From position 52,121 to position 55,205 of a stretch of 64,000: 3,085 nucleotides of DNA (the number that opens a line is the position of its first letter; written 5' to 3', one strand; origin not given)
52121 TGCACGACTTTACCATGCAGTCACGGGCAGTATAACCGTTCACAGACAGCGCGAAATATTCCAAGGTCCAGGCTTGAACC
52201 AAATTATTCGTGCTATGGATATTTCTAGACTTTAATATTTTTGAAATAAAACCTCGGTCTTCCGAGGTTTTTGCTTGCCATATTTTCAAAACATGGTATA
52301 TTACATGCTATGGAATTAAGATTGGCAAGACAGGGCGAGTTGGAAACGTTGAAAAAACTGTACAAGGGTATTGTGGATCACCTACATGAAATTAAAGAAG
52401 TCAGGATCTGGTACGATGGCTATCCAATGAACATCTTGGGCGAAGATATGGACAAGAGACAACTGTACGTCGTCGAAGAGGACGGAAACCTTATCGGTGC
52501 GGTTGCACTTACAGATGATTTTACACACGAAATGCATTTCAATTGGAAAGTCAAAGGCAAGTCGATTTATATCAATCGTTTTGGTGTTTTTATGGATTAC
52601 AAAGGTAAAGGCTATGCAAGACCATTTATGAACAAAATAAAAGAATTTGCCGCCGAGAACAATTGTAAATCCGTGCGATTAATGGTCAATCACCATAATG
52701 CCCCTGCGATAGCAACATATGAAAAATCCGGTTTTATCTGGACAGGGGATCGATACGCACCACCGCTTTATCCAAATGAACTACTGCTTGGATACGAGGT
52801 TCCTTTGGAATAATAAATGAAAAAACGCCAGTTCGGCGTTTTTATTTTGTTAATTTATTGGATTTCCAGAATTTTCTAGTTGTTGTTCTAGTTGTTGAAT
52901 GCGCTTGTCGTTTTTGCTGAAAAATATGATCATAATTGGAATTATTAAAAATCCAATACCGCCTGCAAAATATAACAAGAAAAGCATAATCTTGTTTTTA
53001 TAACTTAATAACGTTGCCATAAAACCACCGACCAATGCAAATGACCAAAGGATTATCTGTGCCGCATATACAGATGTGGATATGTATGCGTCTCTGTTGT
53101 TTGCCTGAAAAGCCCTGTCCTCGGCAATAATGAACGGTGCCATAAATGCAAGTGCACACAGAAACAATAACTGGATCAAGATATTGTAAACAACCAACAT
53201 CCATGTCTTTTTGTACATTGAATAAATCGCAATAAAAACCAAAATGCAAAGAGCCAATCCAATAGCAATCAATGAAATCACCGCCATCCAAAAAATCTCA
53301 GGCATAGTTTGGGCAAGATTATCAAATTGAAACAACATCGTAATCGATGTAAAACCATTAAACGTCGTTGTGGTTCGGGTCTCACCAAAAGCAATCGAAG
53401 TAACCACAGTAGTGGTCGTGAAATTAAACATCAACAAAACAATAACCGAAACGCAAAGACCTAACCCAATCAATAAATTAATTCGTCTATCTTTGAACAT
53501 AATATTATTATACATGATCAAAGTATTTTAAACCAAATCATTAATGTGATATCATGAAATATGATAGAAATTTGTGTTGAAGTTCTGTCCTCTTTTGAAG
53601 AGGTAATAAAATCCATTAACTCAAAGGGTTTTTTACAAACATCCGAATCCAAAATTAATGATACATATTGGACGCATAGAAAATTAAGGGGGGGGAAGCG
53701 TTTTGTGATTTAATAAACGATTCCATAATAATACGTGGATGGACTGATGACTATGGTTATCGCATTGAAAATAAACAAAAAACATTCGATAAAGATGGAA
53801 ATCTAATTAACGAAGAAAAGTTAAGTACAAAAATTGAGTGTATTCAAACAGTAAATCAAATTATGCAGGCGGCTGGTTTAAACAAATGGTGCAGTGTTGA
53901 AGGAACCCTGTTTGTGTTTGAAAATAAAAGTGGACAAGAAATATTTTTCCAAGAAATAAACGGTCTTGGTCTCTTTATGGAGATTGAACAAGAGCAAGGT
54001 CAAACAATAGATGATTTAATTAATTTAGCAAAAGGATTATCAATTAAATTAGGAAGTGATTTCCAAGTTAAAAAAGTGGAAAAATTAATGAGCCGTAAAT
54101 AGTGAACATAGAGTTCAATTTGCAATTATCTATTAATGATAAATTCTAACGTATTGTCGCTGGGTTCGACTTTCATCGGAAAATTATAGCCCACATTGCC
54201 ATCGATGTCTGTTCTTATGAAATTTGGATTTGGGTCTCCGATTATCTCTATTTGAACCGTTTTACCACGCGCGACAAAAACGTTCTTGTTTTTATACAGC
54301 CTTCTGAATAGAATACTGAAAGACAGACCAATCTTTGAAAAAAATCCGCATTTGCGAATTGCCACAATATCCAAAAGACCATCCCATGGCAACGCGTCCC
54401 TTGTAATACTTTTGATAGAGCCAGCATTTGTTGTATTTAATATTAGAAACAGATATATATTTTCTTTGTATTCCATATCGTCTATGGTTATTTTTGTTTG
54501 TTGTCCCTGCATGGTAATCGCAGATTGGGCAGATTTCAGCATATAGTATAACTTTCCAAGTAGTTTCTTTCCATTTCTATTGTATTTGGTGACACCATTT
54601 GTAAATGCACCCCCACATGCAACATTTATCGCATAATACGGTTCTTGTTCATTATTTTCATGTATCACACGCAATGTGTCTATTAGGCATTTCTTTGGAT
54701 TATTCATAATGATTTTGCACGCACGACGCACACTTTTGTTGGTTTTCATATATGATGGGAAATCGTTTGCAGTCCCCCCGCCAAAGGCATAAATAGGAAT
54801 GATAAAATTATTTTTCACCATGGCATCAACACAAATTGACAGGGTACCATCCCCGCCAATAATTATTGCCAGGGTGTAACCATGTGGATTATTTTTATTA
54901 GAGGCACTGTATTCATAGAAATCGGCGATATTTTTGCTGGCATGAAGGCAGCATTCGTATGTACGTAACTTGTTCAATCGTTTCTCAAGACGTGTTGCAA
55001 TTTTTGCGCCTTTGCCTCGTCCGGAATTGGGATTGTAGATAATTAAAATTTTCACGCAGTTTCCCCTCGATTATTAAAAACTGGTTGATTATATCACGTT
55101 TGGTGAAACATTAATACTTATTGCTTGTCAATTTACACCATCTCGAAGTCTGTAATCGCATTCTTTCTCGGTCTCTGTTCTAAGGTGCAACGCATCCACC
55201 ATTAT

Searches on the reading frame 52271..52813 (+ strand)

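Call 54: search_protein_families(library=pfam, proteins=[window:52271-52813:+], max_evalue=0.001)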
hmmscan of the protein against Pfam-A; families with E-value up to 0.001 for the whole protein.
window:52271-52813:+ (180 aa): 6 families
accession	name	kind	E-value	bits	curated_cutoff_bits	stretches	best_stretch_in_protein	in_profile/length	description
PF00583.31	Acetyltransf_1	-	2.6e-15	57.2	20.7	1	58-155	25-116/116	Acetyltransferase (GNAT) family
PF13508.13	Acetyltransf_7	-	4.9e-10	40.1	27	1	62-155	2-82/84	Acetyltransferase (GNAT) domain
PF13673.13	Acetyltransf_10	-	5.3e-09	36.6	23.6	1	61-160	29-112/128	Acetyltransferase (GNAT) domain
PF13420.13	Acetyltransf_4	-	2e-05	25.1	24.3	1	60-160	46-139/155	Acetyltransferase (GNAT) domain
PF13302.13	Acetyltransf_3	-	8.1e-05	23.8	25.4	1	40-155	33-137/138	Acetyltransferase (GNAT) domain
PF17013.11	Acetyltransf_15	-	0.00067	19.6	35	1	67-130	41-105/210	Putative acetyl-transferase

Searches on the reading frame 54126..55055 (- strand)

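Call 54: search_protein_families(library=pfam, proteins=[window:54126-55055:-], max_evalue=0.001)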
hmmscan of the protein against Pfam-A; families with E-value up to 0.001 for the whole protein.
window:54126-55055:- (309 aa): 2 families
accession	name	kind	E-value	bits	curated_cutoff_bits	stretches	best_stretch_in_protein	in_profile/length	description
PF00781.29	DAGK_cat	-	2.1e-16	60.1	23.6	1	2-119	1-115/125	Diacylglycerol kinase catalytic domain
PF19279.4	YegS_C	-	4e-09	36.8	27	1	161-299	17-150/158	YegS C-terminal NAD kinase beta sandwich-like domain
